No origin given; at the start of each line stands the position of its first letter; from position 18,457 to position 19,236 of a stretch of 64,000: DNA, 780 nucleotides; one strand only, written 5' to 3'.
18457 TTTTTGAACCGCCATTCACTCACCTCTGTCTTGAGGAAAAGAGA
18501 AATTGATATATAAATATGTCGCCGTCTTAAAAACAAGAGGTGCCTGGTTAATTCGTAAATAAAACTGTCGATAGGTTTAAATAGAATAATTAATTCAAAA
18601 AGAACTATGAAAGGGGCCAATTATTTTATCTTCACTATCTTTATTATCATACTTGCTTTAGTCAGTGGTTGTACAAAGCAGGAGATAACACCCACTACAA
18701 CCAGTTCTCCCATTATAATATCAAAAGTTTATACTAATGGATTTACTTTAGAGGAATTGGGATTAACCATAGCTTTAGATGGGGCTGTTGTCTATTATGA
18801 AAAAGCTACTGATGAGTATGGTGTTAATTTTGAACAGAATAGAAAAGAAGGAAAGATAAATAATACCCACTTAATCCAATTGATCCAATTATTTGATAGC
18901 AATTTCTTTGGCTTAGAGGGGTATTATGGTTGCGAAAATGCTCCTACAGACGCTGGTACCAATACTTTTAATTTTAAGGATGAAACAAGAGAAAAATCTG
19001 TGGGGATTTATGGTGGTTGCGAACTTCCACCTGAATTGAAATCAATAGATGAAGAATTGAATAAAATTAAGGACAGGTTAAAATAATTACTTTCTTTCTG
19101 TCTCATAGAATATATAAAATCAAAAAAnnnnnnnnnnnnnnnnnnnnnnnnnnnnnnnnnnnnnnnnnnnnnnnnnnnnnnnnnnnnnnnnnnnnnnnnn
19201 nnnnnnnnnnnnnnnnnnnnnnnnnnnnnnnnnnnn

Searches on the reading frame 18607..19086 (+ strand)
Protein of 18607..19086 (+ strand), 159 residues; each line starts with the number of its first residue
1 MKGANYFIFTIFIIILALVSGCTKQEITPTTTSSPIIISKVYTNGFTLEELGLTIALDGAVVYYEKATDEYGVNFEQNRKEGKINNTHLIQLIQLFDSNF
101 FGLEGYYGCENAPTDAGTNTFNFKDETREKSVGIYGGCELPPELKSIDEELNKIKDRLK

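Call 63: search_protein_families(library=pfam, proteins=[window:18607-19086:+], max_evalue=0.0001)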
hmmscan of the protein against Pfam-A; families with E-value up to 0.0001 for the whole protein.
window:18607-19086:+ (159 aa): 1 family
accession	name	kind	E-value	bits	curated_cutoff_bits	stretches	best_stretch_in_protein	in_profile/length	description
PF20033.5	DUF6438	-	8.4e-07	29.7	30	1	53-154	19-115/116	Domain of unknown function (DUF6438)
